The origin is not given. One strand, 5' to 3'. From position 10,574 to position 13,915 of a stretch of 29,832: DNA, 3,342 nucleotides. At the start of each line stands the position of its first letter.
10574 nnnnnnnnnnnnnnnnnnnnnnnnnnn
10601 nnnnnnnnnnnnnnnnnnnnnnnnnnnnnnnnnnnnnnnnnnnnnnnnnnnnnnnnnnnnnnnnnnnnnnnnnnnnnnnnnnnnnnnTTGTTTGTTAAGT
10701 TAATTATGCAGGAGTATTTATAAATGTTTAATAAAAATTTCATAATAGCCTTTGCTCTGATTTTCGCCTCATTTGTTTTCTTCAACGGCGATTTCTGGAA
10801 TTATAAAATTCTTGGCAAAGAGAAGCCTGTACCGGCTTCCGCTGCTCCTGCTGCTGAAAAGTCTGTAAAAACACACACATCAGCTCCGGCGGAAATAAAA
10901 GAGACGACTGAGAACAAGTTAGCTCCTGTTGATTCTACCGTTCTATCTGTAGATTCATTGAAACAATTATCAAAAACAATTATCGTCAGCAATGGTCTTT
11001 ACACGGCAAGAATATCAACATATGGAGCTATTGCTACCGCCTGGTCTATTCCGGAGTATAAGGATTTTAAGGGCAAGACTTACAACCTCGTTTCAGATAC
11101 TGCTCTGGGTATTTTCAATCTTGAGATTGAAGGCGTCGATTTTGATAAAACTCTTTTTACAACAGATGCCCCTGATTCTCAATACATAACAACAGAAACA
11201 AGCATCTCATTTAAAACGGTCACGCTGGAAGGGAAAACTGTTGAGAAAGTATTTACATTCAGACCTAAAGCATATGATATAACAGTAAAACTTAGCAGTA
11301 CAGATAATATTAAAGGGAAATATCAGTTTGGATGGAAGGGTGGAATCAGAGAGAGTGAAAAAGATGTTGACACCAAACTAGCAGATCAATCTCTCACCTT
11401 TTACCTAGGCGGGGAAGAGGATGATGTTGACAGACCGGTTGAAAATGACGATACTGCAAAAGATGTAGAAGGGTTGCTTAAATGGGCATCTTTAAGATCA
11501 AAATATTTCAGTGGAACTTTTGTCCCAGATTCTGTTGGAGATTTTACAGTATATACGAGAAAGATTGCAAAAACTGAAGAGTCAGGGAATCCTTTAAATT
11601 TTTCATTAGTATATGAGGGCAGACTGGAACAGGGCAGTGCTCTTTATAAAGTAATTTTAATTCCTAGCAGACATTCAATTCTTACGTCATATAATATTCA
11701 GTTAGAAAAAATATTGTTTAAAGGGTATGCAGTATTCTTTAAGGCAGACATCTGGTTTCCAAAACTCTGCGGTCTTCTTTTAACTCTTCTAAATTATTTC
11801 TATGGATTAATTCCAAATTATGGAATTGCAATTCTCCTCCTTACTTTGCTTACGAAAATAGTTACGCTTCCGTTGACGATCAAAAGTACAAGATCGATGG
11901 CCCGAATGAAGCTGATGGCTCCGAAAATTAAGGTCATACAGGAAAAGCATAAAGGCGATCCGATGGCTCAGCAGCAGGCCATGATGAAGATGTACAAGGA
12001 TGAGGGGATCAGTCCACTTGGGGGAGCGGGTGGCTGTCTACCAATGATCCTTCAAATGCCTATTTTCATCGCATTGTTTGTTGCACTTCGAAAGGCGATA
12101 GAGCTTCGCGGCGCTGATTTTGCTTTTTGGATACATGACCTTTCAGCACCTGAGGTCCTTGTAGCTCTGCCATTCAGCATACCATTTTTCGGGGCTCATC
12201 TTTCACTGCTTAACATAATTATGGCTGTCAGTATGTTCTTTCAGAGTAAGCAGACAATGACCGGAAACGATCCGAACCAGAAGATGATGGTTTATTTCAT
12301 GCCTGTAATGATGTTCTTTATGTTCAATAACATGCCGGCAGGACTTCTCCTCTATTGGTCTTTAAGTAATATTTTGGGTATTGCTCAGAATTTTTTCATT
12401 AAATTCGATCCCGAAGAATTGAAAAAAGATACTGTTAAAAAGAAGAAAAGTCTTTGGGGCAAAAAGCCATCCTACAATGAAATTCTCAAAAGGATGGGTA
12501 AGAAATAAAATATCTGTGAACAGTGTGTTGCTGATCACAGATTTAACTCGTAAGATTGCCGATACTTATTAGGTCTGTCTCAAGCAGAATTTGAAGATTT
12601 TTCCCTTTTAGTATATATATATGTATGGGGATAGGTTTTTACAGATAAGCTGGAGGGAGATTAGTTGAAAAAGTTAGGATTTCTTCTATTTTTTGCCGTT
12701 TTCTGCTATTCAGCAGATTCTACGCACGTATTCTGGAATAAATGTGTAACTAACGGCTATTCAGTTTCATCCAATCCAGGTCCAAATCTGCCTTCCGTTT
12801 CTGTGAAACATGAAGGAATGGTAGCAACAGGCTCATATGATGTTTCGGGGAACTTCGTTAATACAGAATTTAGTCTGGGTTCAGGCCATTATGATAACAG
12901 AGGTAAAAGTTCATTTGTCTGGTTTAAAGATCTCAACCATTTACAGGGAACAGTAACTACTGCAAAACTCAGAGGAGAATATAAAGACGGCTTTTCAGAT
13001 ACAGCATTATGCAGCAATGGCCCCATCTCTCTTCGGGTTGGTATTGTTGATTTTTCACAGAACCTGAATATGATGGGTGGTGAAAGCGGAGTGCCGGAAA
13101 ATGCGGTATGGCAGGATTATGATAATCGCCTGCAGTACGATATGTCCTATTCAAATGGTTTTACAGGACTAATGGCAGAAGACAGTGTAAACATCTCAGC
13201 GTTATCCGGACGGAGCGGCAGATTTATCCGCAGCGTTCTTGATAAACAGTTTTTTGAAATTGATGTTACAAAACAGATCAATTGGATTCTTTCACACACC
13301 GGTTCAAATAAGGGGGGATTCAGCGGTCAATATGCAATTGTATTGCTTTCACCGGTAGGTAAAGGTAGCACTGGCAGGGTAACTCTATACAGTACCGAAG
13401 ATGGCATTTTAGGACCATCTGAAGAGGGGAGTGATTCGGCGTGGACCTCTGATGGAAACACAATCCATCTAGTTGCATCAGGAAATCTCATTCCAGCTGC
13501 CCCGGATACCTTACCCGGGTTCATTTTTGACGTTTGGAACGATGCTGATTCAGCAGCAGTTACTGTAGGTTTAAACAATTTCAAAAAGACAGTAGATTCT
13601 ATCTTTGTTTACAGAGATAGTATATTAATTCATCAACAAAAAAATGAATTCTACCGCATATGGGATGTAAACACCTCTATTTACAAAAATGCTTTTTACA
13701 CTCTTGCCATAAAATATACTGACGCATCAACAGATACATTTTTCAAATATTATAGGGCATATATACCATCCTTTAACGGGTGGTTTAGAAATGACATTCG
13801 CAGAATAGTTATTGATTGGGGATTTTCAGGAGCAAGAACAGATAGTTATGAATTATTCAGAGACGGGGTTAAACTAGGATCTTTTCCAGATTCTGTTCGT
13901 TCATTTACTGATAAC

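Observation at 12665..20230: A 7.5-kb gene encodes a giant modular T9SS cargo protein directly downstream of yidC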

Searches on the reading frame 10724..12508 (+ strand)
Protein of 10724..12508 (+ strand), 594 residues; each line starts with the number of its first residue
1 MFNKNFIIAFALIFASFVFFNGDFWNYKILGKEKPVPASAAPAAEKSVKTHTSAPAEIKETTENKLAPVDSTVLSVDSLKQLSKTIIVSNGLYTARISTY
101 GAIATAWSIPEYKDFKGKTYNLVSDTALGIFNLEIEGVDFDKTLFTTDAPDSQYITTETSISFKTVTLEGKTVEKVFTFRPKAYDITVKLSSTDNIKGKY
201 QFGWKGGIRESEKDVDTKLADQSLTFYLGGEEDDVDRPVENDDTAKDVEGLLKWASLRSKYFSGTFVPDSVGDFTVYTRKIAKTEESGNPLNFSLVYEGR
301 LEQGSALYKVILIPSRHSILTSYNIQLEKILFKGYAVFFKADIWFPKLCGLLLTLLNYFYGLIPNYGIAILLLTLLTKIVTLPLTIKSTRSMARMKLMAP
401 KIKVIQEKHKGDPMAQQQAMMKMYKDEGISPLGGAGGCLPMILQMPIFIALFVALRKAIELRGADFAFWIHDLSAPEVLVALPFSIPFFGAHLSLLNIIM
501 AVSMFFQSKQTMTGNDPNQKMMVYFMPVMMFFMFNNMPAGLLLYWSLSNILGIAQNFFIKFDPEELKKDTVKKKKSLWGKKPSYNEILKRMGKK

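Call 7: search_protein_families(library=pfam, proteins=[window:10724-12508:+], max_evalue=0.001)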
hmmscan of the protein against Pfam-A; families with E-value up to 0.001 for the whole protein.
window:10724-12508:+ (594 aa): 2 families
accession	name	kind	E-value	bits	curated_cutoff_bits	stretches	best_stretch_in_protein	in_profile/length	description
PF02096.25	60KD_IMP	-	2.8e-58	196.9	35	1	366-560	1-162/163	60Kd inner membrane protein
PF14849.12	YidC_periplas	-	2.1e-10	41.5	24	1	86-282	2-219/283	YidC periplasmic domain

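Call 64: list_cluster_members(proteins=[P0001, window:10724-12505:+, window:20283-23123:-, P0003, P0012])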
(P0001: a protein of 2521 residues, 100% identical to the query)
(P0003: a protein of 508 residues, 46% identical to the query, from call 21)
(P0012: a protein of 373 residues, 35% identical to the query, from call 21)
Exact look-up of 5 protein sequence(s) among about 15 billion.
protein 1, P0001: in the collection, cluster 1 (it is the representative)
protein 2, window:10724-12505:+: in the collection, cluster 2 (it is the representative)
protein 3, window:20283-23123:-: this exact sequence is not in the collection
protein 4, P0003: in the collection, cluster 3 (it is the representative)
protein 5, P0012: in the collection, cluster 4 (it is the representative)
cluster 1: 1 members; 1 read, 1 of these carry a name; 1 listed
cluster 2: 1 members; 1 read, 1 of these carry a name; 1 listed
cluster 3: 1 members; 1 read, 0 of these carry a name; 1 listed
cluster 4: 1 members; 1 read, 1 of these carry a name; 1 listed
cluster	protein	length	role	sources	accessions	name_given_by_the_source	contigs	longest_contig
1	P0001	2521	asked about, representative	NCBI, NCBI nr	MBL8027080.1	MAG: right-handed parallel beta-helix repeat-containing protein [Fibrobacteres bacterium] | right-handed parallel beta-helix repeat-containing protein [Fibrobacterota bacterium]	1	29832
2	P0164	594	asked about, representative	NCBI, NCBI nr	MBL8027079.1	MAG: membrane protein insertase YidC [Fibrobacteres bacterium] | membrane protein insertase YidC [Fibrobacterota bacterium]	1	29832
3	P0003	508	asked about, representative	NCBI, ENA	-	-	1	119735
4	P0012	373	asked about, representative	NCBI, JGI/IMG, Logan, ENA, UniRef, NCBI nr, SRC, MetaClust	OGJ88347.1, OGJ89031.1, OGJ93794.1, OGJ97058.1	MAG: hypothetical protein A2268_05560 [Candidatus Raymondbacteria bacterium ... | Secretion system C-terminal sorting domain-containing protein n=1 Tax=Candidatus ... | \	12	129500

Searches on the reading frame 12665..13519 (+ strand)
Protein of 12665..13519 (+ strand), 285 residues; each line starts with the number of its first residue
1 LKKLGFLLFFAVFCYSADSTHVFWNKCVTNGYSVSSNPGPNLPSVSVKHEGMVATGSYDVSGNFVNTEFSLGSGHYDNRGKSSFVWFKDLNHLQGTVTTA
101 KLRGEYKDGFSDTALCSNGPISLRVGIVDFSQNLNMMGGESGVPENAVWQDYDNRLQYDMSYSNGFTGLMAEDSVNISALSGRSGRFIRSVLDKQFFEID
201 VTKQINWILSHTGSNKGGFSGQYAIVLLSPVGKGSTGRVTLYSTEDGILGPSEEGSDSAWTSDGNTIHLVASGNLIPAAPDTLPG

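Call 35: predict_structure(alignment_id=A2)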
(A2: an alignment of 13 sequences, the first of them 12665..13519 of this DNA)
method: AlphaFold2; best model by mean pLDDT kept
length: 285 residues; sequences in the alignment: 13
mean_pLDDT: 80.2   pTM: 0.83
mean pLDDT of the five models: 80.2, 79.3, 78.5, 75.2, 74.2
residues with pLDDT >= 90: 94; 70-90: 132; 50-70: 42; < 50: 17
segments of 3 or more residues with pLDDT < 50: 12-14, 161-165, 251-254, 281-285
pLDDT, mean of each block of 10 residues (from residue 1): 53 64 91 86 92 82 79 81 86 91 85 81 91 84 77 60 57 93 79 90 95 87 89 89 71 59 89 84 41
secondary structure, 60 per line:
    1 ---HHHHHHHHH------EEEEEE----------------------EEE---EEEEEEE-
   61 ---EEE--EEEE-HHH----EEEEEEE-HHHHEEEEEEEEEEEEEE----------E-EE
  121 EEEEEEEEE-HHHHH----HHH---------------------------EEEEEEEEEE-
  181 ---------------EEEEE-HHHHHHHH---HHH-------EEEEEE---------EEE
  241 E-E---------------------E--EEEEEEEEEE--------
elements in order: H4-12 E19-24 E47-49 E53-59 E64-66 E69-72 E81-87 H89-92 E93-106 E119-129 H131-135 E170-179 E196-200 H202-209 E223-228 E238-241 E268-277
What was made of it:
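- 12716..13519 (+): N-terminal 'head': ~265-aa beta-sandwich (aa ~18-285) with a DNRLRE/CBM96-like fold, pI 5.0. AF2 model pLDDT 80, pTM 0.83 (call 35).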

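Call 43: search_protein_families(library=ncbifam, alignment_id=A2, max_evalue=1)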
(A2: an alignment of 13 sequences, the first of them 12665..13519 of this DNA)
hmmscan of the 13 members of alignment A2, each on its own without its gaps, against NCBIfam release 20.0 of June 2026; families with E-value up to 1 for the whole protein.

A. member 1, window:12665-13519:+ (285 aa): 0 families

B. families by the number of members that match (of 13 scanned): 18 families
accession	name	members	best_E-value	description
TIGR04183.1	Por_Secre_tail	10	1.7e-12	T9SS type A sorting domain-containing protein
NF038113.1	T9SSA_dep_M36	5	5.6e-09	T9SS-dependent M36 family metallopeptidase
NF005176.1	PRK06655.1-1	3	8.7e-08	flagellar hook assembly protein FlgD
NF052644.1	T9SS_DNase_Rie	3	0.00015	T9SS-dependent surface endonuclease, AS87_RS02955 family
NF052323.1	T9SSA_dep_M6i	2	0.0001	T9SS-dependent M6-like inactivated metalloprotease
NF033707.1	T9SS_sortase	2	0.00058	type IX secretion system sortase PorU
NF033708.1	T9SS_Cterm_ChiA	2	0.0011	T9SS sorting signal type C domain-containing protein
NF009276.0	PRK12633.1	2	0.0016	flagellar basal body rod modification protein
NF012211.1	tand_rpt_95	1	5.6e-11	tandem-95 repeat protein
NF038112.1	myxo_dep_M36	1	6.1e-07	myxosortase-dependent M36 family metallopeptidase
NF038340.1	SAR2788_fam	1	0.0019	SAR2788 family putative toxin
NF052228.1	T9SS_PorZ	1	0.002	type IX secretion system anionic LPS delivery protein PorZ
NF038102.1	AAC_6p_III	1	0.0063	tobramycin N-acetyltransferase AAC(6')-III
NF009453.0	PRK12813.1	1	0.042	flagellar basal body rod modification protein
NF050177.1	TapA_OM_Porphy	1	0.046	TapA/TapC family T9SS-dependent outer membrane protein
NF033679.1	DNRLRE_dom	1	0.084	DNRLRE domain-containing protein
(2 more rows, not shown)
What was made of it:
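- The DNRLRE HMM hits 1 of 13 family members at E 0.084 (call 43).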

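Call 80: search_protein_families(library=phrogs, proteins=[window:12665-13519:+], max_evalue=0.01)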
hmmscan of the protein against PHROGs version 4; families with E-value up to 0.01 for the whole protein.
window:12665-13519:+ (285 aa): 0 families
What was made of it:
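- Closest known: Right-handed parallel beta-helix proteins. Different: It is short, at about 260-300 aa. It has no match to any characterised lyase or hydrolase family and none to PHROGs tailspikes (call 80).
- Tried and rejected: PHROGs gave no hit, so the phage-tailspike origin is rejected (call 80).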

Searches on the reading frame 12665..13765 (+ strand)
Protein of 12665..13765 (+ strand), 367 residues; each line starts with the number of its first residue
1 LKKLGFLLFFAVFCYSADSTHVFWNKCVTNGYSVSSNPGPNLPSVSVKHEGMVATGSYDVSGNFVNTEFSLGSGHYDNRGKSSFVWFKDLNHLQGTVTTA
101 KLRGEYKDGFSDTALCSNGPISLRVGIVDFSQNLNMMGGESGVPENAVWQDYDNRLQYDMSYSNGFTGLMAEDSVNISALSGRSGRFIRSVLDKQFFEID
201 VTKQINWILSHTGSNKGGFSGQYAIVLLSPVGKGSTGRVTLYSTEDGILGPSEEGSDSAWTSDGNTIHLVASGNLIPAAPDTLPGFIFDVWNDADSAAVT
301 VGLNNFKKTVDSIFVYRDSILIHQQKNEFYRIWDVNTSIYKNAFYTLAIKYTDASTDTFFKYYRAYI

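Call 21: find_homologous_proteins(query=window:12665-13765:+, max_evalue=0.001)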
Query window:12665-13765:+ (367 aa): 12 proteins with E <= 0.001 among 1959 candidates.
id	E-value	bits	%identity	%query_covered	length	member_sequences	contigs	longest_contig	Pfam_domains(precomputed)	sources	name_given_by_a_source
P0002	1.4e-70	256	45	75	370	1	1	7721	PF18962.8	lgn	-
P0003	1.3e-69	253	46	71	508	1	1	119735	PF18962.8,PF13860.13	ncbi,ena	-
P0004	6.4e-68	248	47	70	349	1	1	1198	PF18962.8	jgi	jgi:hypothetical protein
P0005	1.2e-65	240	46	70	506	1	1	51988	PF18962.8,PF13860.13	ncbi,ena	-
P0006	2.3e-65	239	45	72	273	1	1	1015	-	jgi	jgi:hypothetical protein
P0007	1.5e-61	227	46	75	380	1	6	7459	PF18962.8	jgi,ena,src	-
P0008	1.4e-50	191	40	78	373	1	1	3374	PF18962.8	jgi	jgi:hypothetical protein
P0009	1.0e-44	171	40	74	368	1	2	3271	PF13860.13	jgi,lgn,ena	-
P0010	3.3e-42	163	49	47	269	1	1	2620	PF18962.8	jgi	jgi:hypothetical protein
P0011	4.0e-39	153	49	47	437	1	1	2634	PF17963.8,PF05345.19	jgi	-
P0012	6.5e-35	139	35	73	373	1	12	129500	-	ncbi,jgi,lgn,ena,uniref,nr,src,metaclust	ncbi:MAG: hypothetical protein A2268_05560 [Candidatus Raymondbacteria bacterium RifOxyA12_full_50_3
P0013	5.5e-21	93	50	30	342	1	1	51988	-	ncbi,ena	-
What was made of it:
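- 12716..13519 (+): There are 12 homologues at 35-49 % identity, mostly ~370-aa stand-alone proteins made of this domain plus a T9SS CTD (call 21).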

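Call 65: find_encoding_contigs(protein=P0003, flank=10000, max_places=2)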
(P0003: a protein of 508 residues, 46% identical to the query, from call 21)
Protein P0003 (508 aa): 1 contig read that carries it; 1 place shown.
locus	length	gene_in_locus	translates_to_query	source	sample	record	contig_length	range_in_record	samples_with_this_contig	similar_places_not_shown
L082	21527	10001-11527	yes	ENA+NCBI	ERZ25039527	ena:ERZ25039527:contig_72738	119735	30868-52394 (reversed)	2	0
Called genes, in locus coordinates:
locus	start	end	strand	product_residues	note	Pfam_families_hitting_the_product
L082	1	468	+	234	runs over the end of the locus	PF02522:Antibiotic_NAT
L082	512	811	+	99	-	-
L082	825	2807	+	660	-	PF16314:DUF4954, PF20683:DUF6819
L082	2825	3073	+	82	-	PF00550:PP-binding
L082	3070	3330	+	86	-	PF16314:DUF4954 (weak)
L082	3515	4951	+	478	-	PF16314:DUF4954, PF25087:GMPPB_C (faint)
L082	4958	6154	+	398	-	PF01321:Creatinase_N, PF00557:Peptidase_M24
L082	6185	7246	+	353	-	PF01807:Zn_ribbon_DnaG (weak), PF13155:Toprim_2, PF13362:Toprim_3 (weak)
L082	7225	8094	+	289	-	PF01745:IPT (weak), PF01715:IPPT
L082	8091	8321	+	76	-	PF09720:Unstab_antitox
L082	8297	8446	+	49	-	-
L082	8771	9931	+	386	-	-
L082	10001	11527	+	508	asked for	PF18962:Por_Secre_tail (faint), PF13860:FlgD_ig (weak)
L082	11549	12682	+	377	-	-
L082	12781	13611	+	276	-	PF14394:DUF4423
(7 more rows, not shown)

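Call 66: find_encoding_contigs(protein=P0012, flank=10000, max_places=2)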
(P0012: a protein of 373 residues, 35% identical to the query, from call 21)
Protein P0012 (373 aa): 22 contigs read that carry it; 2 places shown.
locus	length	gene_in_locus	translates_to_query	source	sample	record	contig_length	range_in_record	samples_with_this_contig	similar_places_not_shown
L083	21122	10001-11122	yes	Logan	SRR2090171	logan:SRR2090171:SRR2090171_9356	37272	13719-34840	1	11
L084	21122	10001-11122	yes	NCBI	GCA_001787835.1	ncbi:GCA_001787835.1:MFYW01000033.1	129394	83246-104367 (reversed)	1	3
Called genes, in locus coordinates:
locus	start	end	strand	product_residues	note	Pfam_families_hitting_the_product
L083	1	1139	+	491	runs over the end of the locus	PF00884:Sulfatase, PF01663:Phosphodiest, PF16347:SGSH_C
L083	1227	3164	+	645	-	PF12833:HTH_18, PF00165:HTH_AraC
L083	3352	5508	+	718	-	PF18962:Por_Secre_tail (weak)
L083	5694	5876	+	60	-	-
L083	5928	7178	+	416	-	PF18962:Por_Secre_tail (weak)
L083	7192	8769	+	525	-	PF18962:Por_Secre_tail (weak)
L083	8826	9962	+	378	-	-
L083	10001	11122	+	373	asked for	-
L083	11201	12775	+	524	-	PF02366:PMT, PF13231:PMT_2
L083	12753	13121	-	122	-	PF01740:STAS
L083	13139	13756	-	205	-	PF00005:ABC_tran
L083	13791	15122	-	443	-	PF13624:SurA_N_3 (weak), PF09312:SurA_N, PF13145:Rotamase_2, PF13616:Rotamase_3, PF00639:Rotamase, PF13616:Rotamase_3, PF00639:Rotamase, PF13145:Rotamase_2 (weak)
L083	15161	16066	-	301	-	PF13145:Rotamase_2, PF00639:Rotamase, PF13616:Rotamase_3 (weak)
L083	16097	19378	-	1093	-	PF17757:UvrB_inter, PF02559:CarD_TRCF_RID, PF00270:DEAD, PF04851:ResIII, PF00271:Helicase_C, PF03461:TRCF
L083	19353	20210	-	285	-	PF01551:Peptidase_M23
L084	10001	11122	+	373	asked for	-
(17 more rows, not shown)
